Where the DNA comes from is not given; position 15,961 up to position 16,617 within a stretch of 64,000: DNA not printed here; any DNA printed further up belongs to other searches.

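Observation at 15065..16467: Three-gene module: enlarged Gp49/HigB-like toxin + XRE HTH + DUF3467, a possible tripartite TA or defence cassette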

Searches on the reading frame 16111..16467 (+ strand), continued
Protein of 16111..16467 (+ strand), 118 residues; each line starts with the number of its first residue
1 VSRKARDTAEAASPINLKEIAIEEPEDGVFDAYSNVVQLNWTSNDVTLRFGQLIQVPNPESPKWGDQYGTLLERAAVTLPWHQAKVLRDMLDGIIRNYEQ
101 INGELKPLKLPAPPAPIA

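Call 80: find_encoding_contigs(protein=P0089, flank=5000, max_places=4)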
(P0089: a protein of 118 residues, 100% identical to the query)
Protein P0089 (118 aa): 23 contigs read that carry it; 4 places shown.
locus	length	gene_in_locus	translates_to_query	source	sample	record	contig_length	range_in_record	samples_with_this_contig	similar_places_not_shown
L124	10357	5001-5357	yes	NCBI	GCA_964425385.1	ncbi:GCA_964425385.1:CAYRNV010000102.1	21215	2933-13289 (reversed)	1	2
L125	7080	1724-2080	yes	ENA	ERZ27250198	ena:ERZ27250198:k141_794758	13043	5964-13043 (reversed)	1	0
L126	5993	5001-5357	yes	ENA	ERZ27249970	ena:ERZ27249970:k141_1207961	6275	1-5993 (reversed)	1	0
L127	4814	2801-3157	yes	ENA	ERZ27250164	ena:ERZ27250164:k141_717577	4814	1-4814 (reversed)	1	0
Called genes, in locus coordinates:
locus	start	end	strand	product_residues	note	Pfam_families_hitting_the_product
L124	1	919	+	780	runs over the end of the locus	PF00034:Cytochrom_C (weak), PF13442:Cytochrome_CBB3, PF01011:PQQ, PF13360:PQQ_2, PF13570:Beta-prop_ACSF4 (faint), PF13360:PQQ_2, PF01011:PQQ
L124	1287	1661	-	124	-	-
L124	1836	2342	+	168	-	-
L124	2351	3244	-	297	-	-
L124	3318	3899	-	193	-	-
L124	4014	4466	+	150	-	-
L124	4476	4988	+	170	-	PF01381:HTH_3, PF13443:HTH_26 (weak)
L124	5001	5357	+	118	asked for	PF11950:DUF3467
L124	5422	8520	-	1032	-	PF00873:ACR_tran, PF03176:MMPL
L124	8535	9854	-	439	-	PF25917:BSH_RND, PF25876:HH_MFP_RND (weak), PF25944:Beta-barrel_RND, PF25954:Beta-barrel_RND_2, PF25967:RND-MFP_C, PF25975:CzcB_C (weak), PF25989:YknX_C (weak)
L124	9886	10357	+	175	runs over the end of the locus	PF12867:DinB_2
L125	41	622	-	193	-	-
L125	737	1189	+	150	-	-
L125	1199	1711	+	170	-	PF01381:HTH_3, PF13443:HTH_26 (weak)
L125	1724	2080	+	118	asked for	PF11950:DUF3467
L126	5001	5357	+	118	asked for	PF11950:DUF3467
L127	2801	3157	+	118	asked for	PF11950:DUF3467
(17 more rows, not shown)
